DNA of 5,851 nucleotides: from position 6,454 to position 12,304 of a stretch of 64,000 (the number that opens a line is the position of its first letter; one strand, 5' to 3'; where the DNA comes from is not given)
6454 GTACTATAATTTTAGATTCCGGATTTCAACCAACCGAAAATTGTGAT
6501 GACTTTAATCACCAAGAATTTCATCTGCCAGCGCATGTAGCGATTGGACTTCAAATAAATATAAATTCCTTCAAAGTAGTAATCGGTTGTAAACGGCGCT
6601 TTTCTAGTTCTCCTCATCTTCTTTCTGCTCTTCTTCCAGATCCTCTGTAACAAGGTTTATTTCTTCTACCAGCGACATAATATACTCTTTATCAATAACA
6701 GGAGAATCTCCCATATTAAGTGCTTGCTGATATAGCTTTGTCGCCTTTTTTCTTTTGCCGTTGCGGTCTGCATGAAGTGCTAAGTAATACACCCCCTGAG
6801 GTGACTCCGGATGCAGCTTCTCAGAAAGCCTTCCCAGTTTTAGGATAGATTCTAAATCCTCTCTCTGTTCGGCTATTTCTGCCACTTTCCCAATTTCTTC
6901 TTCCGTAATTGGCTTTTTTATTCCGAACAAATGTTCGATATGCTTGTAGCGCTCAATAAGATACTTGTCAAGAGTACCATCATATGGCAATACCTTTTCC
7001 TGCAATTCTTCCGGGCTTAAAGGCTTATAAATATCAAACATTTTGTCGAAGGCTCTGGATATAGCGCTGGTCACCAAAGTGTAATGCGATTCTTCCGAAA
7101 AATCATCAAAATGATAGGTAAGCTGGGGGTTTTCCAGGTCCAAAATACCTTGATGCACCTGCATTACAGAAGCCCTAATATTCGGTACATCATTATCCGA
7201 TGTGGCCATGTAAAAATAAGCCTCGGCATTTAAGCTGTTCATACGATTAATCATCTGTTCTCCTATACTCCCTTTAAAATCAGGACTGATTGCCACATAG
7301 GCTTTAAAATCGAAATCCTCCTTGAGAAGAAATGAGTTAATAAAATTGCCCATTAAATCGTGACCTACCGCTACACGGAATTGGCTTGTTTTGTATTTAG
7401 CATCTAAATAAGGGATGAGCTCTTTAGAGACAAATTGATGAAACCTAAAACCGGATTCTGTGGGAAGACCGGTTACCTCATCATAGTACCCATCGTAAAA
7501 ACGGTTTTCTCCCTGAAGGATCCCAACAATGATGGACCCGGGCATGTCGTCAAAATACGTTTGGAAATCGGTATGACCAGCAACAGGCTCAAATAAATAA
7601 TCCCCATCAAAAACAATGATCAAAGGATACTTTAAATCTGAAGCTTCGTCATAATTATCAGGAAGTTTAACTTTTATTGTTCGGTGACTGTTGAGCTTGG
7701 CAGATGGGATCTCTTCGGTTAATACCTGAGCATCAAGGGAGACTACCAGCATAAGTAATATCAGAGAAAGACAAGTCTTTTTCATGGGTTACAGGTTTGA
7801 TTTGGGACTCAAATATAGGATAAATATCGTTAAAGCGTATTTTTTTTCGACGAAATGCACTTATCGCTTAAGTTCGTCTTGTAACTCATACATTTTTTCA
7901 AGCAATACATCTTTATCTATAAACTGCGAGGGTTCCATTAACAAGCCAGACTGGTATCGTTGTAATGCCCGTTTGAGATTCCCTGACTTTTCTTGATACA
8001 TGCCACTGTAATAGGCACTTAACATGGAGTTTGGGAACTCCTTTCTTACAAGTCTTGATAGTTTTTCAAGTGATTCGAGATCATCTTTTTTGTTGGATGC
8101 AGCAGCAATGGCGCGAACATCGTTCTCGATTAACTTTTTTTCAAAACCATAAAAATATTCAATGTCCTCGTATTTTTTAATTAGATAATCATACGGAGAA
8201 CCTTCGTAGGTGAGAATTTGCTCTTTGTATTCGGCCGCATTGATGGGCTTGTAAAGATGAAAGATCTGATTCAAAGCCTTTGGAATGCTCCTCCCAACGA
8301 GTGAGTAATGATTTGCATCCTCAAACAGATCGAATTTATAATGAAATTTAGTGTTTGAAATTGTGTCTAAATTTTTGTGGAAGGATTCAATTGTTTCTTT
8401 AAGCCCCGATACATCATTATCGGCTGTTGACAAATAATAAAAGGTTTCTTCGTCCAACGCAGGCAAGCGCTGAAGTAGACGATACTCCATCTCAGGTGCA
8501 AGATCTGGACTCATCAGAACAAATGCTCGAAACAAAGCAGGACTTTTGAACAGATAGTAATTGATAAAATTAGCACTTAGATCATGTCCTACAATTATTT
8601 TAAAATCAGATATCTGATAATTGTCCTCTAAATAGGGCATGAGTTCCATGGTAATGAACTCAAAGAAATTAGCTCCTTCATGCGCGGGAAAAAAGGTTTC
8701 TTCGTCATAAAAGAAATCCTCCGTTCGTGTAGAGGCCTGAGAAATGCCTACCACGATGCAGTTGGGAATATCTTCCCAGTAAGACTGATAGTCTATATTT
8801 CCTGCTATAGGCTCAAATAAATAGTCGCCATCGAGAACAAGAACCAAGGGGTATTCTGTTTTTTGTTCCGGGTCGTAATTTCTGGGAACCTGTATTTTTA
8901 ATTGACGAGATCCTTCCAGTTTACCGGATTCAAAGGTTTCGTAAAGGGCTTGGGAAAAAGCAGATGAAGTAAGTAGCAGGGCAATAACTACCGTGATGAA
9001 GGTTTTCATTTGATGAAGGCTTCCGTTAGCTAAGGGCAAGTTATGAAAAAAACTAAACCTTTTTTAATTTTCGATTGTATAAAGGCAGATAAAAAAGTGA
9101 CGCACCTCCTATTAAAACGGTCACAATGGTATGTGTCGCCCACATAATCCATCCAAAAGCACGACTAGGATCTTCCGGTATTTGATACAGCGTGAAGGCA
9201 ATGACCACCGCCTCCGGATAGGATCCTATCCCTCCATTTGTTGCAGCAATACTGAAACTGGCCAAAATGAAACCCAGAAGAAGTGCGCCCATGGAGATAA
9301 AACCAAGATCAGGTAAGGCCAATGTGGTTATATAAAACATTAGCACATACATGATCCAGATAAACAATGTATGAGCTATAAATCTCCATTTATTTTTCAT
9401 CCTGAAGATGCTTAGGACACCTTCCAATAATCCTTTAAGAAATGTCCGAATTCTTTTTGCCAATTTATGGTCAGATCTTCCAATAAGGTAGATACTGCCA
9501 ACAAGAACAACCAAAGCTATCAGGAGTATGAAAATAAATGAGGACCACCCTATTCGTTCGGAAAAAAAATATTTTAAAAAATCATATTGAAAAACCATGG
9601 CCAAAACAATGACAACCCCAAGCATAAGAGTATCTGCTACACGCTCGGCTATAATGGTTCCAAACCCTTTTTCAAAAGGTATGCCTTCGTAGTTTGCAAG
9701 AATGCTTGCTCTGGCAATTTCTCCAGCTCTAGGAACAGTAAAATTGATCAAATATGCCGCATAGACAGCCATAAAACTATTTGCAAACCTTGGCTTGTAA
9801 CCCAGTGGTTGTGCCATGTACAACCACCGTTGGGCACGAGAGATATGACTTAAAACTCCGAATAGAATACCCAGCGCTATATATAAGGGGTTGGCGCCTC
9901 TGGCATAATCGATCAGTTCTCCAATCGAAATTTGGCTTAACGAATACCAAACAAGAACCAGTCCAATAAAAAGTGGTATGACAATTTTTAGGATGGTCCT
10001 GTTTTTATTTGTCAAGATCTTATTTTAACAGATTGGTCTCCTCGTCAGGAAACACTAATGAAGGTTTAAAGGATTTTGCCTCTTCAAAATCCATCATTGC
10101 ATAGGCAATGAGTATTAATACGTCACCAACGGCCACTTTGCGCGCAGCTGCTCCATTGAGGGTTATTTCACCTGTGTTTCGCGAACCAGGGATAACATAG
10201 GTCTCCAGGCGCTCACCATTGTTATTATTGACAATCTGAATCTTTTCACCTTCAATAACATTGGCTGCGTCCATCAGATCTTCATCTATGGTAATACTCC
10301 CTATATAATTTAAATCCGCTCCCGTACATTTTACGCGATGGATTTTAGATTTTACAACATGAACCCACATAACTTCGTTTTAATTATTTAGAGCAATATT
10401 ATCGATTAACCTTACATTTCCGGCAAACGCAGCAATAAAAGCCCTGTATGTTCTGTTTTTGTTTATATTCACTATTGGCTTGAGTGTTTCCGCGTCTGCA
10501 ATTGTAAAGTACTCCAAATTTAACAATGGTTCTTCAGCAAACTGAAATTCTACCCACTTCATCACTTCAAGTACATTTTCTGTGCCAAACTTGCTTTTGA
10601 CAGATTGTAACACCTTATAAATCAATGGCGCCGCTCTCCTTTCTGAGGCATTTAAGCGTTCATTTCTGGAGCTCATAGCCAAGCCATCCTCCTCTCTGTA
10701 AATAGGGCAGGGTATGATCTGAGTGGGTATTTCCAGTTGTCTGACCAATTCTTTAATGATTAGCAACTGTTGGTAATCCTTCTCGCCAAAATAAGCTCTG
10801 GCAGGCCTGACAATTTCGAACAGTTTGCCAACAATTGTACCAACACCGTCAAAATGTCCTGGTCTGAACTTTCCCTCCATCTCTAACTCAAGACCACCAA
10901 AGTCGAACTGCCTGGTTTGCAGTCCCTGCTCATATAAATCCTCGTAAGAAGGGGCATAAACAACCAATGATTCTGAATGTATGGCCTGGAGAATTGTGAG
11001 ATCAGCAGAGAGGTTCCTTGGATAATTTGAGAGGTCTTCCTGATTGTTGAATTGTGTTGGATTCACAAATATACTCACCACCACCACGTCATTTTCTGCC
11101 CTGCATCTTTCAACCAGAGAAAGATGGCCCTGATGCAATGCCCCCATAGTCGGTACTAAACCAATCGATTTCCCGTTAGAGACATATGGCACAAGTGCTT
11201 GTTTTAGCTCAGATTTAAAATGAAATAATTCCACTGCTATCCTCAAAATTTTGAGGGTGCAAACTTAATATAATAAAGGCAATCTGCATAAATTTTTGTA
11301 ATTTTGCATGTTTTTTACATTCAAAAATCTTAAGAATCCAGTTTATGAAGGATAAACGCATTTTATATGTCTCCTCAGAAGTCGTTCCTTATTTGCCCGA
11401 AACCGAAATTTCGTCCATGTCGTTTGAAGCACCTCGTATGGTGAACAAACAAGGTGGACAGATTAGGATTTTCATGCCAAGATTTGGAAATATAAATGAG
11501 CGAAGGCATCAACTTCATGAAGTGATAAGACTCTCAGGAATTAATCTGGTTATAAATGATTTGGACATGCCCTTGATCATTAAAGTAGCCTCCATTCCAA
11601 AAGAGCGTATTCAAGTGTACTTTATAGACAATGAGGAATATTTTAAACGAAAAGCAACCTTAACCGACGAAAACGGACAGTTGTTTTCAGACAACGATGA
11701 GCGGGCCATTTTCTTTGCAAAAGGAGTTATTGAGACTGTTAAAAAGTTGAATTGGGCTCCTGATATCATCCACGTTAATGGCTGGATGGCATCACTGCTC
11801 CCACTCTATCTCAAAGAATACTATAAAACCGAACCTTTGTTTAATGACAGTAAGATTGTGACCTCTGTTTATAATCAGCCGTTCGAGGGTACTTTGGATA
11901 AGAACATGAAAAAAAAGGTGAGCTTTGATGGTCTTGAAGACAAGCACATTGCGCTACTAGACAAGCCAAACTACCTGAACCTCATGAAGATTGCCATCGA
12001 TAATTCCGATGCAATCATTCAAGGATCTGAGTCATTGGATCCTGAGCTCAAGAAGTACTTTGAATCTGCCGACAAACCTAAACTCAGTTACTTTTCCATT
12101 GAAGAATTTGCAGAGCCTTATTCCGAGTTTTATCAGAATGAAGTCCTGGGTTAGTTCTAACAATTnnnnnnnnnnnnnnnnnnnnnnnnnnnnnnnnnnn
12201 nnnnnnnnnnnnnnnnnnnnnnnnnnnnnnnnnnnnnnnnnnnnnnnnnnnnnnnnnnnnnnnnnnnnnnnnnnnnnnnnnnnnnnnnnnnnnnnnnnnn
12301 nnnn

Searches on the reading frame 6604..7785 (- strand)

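Call 41: search_protein_families(library=pfam, proteins=[window:6604-7785:-], max_evalue=0.00001)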
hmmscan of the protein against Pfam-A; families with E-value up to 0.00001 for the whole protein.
window:6604-7785:- (393 aa): 1 family
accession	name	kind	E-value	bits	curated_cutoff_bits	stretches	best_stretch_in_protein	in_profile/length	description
PF00756.26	Esterase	-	2.1e-13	51.1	22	1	28-146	1-126/251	Putative esterase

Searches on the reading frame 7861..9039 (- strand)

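Call 41: search_protein_families(library=pfam, proteins=[window:7861-9039:-], max_evalue=0.00001)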
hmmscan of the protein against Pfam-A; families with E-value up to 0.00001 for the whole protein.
window:7861-9039:- (392 aa): 1 family
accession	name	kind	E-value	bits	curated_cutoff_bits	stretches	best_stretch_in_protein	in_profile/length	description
PF00756.26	Esterase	-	4.4e-11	43.5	22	1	38-183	1-153/251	Putative esterase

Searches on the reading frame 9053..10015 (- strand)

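Call 41: search_protein_families(library=pfam, proteins=[window:9053-10015:-], max_evalue=0.00001)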
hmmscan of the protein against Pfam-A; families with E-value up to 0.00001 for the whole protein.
window:9053-10015:- (320 aa): 1 family
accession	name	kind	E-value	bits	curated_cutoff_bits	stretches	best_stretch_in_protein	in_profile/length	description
PF03706.18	LPG_synthase_TM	-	2.4e-29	103.2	33.4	1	11-303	1-302/302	Lysylphosphatidylglycerol synthase TM region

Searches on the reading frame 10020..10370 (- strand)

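Call 41: search_protein_families(library=pfam, proteins=[window:10020-10370:-], max_evalue=0.00001)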
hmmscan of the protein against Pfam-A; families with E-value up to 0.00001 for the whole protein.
window:10020-10370:- (116 aa): 1 family
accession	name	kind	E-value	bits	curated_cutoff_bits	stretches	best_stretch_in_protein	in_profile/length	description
PF02261.22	Asp_decarbox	-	1.4e-47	160.8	25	1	1-113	1-113/115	Aspartate decarboxylase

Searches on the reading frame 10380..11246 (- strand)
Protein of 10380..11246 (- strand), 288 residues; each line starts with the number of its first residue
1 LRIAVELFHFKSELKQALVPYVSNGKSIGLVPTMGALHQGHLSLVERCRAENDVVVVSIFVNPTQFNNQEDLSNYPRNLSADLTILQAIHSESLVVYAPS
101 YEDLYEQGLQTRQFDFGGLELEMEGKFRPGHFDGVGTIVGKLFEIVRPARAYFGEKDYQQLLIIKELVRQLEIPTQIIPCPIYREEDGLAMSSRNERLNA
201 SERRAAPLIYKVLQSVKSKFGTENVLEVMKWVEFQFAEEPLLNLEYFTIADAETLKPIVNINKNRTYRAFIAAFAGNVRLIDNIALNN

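Call 41: search_protein_families(library=pfam, proteins=[window:10380-11246:-], max_evalue=0.00001)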
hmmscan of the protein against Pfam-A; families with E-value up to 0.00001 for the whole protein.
window:10380-11246:- (288 aa): 1 family
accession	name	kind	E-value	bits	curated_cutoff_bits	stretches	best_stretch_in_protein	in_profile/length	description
PF02569.21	Pantoate_ligase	-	4.1e-97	325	20.7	1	9-284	4-267/268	Pantoate-beta-alanine ligase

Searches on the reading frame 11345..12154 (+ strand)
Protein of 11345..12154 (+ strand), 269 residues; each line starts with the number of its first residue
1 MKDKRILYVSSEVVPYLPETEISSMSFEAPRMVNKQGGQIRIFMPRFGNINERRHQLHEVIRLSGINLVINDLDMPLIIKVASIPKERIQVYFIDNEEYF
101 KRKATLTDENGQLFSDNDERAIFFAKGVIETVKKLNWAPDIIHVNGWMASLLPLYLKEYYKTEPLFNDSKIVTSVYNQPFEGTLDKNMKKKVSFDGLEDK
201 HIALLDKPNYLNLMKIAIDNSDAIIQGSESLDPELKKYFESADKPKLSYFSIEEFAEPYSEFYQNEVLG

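Call 41: search_protein_families(library=pfam, proteins=[window:11345-12154:+], max_evalue=0.00001)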
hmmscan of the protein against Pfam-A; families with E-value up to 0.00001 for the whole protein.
window:11345-12154:+ (269 aa): 1 family
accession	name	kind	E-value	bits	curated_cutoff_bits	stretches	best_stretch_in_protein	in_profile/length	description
PF08323.17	Glyco_transf_5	-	8.6e-51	173.4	22.7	1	5-239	1-228/239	Starch synthase catalytic domain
